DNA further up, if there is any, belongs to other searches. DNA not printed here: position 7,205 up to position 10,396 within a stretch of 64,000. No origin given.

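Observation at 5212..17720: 12.4-kb seven-gene operon combining one giant SBP, two full ABC permease pairs, an NHL/TPR/Yip1 membrane fusion and a 963-aa secreted protein, with no ATPase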

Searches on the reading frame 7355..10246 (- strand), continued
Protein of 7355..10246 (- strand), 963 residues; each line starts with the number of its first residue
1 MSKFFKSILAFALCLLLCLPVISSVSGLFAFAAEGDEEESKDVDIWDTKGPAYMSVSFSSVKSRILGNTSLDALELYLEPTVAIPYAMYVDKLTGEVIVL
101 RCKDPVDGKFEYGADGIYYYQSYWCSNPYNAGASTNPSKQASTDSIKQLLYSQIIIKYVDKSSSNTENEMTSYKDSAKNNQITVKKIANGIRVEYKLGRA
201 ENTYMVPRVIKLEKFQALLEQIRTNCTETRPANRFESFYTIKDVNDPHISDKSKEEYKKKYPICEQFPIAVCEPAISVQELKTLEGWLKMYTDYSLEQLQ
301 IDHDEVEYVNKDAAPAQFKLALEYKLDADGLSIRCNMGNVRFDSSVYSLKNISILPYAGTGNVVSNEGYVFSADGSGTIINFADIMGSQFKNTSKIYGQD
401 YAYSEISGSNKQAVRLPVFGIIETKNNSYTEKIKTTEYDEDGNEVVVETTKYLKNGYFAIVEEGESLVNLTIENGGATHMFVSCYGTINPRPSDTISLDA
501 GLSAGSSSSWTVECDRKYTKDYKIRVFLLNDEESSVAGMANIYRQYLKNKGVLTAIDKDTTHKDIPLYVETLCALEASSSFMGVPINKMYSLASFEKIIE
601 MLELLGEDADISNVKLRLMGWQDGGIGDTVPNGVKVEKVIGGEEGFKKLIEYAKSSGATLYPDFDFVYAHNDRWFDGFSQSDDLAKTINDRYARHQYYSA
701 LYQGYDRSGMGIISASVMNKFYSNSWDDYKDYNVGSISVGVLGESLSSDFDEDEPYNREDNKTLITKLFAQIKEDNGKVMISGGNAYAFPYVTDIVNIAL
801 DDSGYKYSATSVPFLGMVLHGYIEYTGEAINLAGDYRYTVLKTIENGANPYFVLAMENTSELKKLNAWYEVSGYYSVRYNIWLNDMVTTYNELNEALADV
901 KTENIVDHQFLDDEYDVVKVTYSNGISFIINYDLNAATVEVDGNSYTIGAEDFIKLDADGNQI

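Call 33: find_encoding_contigs(protein=P0102, flank=10000, max_places=1)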
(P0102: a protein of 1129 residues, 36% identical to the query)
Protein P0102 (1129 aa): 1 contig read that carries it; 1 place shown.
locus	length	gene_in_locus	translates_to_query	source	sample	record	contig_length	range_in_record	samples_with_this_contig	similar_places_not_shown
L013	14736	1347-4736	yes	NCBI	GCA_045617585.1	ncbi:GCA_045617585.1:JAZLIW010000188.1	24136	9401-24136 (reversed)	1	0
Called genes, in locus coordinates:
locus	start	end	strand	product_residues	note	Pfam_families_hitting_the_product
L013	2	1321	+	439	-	?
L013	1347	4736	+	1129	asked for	PF18952:DUF5696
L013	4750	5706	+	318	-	PF00528:BPD_transp_1 (weak)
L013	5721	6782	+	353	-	PF00528:BPD_transp_1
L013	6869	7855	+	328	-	PF04055:Radical_SAM, PF16199:Radical_SAM_C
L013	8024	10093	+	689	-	PF00009:GTP_EFTU, PF22042:EF-G_D2, PF03144:GTP_EFTU_D2 (weak), PF14492:EFG_III, PF16658:RF3_C (weak), PF03764:EFG_IV, PF00679:EFG_C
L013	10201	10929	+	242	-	PF08445:FR47 (weak)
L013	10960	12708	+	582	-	PF05833:NFACT_N, PF05670:NFACT-R_1, PF18297:NFACT-R_2 (weak)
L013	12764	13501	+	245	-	PF00899:ThiF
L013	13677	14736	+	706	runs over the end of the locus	PF00664:ABC_membrane (weak), PF00005:ABC_tran, PF13304:AAA_21 (faint)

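Call 34: predict_structure(alignment_id=A1)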
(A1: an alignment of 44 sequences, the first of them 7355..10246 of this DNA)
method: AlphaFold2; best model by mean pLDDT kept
length: 963 residues; sequences in the alignment: 44
mean_pLDDT: 86.3   pTM: 0.82
mean pLDDT of the five models: 86.3, 84.8, 82.8, 81.5, 81.1
residues with pLDDT >= 90: 474; 70-90: 412; 50-70: 53; < 50: 24
segments of 3 or more residues with pLDDT < 50: 26-42, 500-505
pLDDT, mean of each block of 10 residues (from residue 1): 70 74 47 33 72 87 90 94 94 94 89 90 92 84 91 91 77 90 93 88 80 90 85 88 86 84 86 79 83 85 83 79 94 90 79 93 91 90 90 87 71 87 73 71 69 87 91 91 90 68 54 77 95 92 95 90 92 88 85 95 93 94 84 91 96 94 92 77 88 84 80 92 94 93 89 85 95 96 92 93 84 94 94 90 96 91 79 81 94 95 94 92 96 94 92 95 92
secondary structure, 60 per line:
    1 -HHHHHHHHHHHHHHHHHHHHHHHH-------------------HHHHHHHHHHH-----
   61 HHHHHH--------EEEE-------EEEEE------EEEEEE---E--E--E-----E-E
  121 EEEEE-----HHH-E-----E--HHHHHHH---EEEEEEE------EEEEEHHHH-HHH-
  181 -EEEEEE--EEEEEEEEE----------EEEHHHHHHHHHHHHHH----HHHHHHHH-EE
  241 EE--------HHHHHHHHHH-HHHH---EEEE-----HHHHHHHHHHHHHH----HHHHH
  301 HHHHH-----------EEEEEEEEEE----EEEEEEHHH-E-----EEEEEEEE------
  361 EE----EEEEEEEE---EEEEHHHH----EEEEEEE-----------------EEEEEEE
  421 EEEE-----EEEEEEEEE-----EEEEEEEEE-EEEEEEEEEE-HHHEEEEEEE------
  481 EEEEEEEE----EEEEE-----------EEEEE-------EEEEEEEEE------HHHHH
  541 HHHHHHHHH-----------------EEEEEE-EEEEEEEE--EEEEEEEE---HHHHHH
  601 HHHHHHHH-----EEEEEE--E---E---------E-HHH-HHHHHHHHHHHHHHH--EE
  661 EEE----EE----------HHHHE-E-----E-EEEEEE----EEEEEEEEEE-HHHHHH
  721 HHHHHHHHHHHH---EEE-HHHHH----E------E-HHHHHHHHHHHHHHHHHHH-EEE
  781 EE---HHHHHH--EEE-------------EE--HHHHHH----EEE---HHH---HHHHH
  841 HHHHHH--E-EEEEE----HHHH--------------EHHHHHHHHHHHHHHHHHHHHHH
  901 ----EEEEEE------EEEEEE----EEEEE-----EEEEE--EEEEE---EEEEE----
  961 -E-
elements in order (helices of 4 or more, strands of 3 or more residues): H2-25 H45-55 H61-66 E75-78 E86-90 E97-102 E120-125 H144-150 E154-160 E167-171 H172-175 E182-187 E190-198 E209-211 H212-225 H230-237 E239-242 H251-260 H262-265 E269-272 H278-291 H296-305 E317-326 E331-336 E347-354 E367-374 E378-381 H382-385 E390-396 E414-424 E430-438 E444-452 E454-463 E468-474 E481-488 E493-497 E509-513 E521-529 H536-549 E567-572 E574-581 E584-591 H595-608 E614-619 H642-656 E659-663 H680-683 E694-699 E704-713 H715-732 E736-738 H740-744 H758-776 E778-782 H786-791 E794-796 H814-819 E824-826 H836-846 E851-855 H860-863 H879-900 E905-910 E917-922 E927-931 E937-941 E944-948 E952-956

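Call 51: find_related_loci(query=A1, collection=metagenome_contigs, flank=10000)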
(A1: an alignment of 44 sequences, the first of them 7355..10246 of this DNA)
Query A1 (963 aa) in metagenome_contigs; peptide patterns used: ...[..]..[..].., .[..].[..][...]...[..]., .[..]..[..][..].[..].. (x = any residue, [..] = any of these).
567 stretches matched a pattern; 283 encode a relative of the query (tblastn E <= 1e-3); the best 80 are kept; 80 distinct loci.
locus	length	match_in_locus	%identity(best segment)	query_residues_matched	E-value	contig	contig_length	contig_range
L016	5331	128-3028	51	8-961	0e+0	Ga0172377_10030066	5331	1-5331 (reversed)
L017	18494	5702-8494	51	35-963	0e+0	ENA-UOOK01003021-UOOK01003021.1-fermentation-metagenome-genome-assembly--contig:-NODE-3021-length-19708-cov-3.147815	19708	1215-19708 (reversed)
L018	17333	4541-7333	51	35-963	0e+0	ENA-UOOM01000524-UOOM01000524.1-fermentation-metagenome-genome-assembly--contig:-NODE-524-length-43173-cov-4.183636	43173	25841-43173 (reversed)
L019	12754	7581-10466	49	2-956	0e+0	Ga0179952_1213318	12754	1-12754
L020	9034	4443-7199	51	30-958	0e+0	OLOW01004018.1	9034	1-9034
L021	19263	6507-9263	51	30-958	0e+0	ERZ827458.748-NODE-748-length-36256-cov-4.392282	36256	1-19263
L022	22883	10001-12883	49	2-956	0e+0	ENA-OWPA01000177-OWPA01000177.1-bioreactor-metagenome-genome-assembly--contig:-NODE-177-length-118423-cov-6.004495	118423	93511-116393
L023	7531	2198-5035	49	1-958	0e+0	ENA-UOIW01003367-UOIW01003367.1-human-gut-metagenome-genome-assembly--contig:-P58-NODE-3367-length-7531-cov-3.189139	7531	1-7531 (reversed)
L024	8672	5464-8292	50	3-958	0e+0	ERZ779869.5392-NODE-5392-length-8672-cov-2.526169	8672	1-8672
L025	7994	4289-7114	49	5-958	0e+0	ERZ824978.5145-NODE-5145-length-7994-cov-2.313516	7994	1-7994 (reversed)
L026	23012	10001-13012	47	1-955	0e+0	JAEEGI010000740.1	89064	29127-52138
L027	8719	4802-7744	46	18-955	0e+0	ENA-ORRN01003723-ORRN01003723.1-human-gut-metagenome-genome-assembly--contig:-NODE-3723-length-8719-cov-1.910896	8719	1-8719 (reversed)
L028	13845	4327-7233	45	1-960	0e+0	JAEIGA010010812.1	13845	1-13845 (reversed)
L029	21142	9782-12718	45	2-963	0e+0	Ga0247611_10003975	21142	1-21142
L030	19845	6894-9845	44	24-954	0e+0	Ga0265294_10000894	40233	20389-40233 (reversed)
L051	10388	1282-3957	37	5-911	0e+0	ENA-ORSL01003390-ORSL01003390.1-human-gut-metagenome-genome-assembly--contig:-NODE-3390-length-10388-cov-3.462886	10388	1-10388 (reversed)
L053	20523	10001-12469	40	86-914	0e+0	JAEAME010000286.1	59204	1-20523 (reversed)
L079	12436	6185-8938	36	1-911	7e-173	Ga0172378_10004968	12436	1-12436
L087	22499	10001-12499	38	86-912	4e-171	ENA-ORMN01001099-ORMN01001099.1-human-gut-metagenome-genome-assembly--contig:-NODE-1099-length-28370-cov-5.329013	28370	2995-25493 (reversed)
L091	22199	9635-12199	37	86-912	2e-169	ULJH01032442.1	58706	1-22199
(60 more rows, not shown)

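Call 57: search_solved_structures(query=A1, max_evalue=10)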
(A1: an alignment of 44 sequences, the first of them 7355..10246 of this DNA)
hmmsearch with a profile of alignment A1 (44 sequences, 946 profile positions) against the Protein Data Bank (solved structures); distinct sequences matched with E-value up to 10: 2.
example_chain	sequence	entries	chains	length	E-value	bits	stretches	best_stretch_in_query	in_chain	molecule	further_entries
5wzn_A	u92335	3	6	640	0.00023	22.4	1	512-642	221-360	Alpha-N-acetylgalactosaminidase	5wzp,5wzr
5wzq_A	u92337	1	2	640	0.00035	21.8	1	512-642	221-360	Alpha-N-acetylgalactosaminidase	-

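Call 63: search_solved_structures(query=A1, max_evalue=10, show_alignments=1)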
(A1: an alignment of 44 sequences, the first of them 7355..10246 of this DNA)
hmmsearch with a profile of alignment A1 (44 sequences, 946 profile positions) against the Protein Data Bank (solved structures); distinct sequences matched with E-value up to 10: 2.
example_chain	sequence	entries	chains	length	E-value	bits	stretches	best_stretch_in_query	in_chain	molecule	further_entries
5wzn_A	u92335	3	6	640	0.00023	22.4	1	512-642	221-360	Alpha-N-acetylgalactosaminidase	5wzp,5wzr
5wzq_A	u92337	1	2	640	0.00035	21.8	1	512-642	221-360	Alpha-N-acetylgalactosaminidase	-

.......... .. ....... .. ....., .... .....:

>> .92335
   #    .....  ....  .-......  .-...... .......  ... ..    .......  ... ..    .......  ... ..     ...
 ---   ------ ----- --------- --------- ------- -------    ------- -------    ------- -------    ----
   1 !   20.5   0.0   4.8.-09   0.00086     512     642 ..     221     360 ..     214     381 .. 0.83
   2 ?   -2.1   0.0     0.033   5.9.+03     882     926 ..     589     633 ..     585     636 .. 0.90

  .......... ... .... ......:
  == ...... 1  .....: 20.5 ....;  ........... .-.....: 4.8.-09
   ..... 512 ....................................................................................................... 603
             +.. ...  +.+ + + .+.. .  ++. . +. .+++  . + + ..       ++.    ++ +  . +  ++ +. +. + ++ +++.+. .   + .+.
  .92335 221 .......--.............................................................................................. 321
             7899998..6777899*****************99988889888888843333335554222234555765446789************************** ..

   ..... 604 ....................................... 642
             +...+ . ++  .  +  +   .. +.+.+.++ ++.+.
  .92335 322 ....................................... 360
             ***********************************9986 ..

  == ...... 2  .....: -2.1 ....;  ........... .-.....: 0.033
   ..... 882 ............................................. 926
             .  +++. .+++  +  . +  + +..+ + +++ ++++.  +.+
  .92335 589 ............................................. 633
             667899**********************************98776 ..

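Call 76: search_protein_families(library=pfam, alignment_id=A1, max_evalue=0.01)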
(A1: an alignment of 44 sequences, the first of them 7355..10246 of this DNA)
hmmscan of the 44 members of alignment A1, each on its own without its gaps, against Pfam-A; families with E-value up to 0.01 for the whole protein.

A. member 1, window:7355-10246:- (963 aa): 1 family
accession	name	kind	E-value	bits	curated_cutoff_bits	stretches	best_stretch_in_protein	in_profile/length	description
PF18952.6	DUF5696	-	1.9e-143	479.6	25.6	1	297-952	2-611/612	Family of unknown function (DUF5696)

B. families by the number of members that match (of 44 scanned): 2 families
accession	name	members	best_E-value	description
PF18952.6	DUF5696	44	1.1e-169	Family of unknown function (DUF5696)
PF24165.1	TMP_C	1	0.0016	Tape measure protein C-terminal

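Call 88: search_protein_families(library=pfam, proteins=[L079:6170-11698:+, L091:9353-14104:+, L053:9782-14092:+, L051:1270-5658:+, L087:9704-13465:+], max_evalue=0.001)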
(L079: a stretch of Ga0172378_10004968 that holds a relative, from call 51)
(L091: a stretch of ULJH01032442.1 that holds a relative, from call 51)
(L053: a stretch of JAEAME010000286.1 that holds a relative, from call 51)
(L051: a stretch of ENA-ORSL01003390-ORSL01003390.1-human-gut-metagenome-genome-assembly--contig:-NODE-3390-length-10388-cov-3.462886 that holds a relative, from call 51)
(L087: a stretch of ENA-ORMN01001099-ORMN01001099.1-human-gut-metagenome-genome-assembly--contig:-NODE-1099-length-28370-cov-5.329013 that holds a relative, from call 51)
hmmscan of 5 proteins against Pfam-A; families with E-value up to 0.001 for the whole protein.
L079:6170-11698:+ (1843 aa): 1 family
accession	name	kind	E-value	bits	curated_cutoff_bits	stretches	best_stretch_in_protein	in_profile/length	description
PF18952.6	DUF5696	-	4.7e-131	438.7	25.6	2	450-922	131-575/612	Family of unknown function (DUF5696)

L091:9353-14104:+ (1584 aa): 1 family
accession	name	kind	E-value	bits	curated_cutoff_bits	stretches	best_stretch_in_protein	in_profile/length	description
PF18952.6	DUF5696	-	3.5e-128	429.2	25.6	2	475-949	133-577/612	Family of unknown function (DUF5696)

L053:9782-14092:+ (1437 aa): 1 family
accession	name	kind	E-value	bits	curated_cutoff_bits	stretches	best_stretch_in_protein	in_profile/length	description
PF18952.6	DUF5696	-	1.1e-132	444.1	25.6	1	264-894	4-577/612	Family of unknown function (DUF5696)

L051:1270-5658:+ (1463 aa): 1 family
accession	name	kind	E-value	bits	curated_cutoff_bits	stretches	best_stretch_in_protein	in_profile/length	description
PF18952.6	DUF5696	-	7.9e-142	474.3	25.6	1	272-896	3-576/612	Family of unknown function (DUF5696)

L087:9704-13465:+ (1254 aa): 1 family
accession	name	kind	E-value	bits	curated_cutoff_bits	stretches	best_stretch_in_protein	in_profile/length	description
PF18952.6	DUF5696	-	2.2e-134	449.7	25.6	1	320-933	6-579/612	Family of unknown function (DUF5696)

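Call 89: search_protein_representatives(alignment_id=A1)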
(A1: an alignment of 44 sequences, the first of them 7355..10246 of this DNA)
Query: 44 sequences, 946 profile positions. Proteins with E-value up to 0.001 (for the whole library): 5722; up to 1e-10: 4627; up to 1e-30: 3465. The best 150 are listed.
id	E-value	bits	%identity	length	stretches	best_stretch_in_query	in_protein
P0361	0.0e+00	1257.1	-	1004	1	4-943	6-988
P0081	0.0e+00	1228.6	-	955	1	1-939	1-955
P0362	0.0e+00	1224.4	-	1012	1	1-939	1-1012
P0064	0.0e+00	1211.6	-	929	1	1-945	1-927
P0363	0.0e+00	1179.0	-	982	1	1-942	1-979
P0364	0.0e+00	1166.7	-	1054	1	13-935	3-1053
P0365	0.0e+00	1166.6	-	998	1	5-939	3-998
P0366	0.0e+00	1158.0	-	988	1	1-943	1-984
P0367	0.0e+00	1151.8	-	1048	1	1-939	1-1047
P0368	0.0e+00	1138.1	-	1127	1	6-945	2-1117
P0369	0.0e+00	1127.9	-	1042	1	5-938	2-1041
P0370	0.0e+00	1127.0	-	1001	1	1-945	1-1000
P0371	0.0e+00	1122.6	-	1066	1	1-942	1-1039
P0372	0.0e+00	1116.1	-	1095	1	1-944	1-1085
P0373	0.0e+00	1115.4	-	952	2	341-937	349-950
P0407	0.0e+00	1041.8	-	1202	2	416-939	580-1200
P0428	6.0e-298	1007.4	-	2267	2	37-895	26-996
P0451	1.0e-291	986.7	-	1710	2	418-937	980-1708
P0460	4.1e-288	974.8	-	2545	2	1-895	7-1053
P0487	1.2e-278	943.5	-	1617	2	419-937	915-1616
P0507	1.1e-267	907.2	-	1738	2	375-940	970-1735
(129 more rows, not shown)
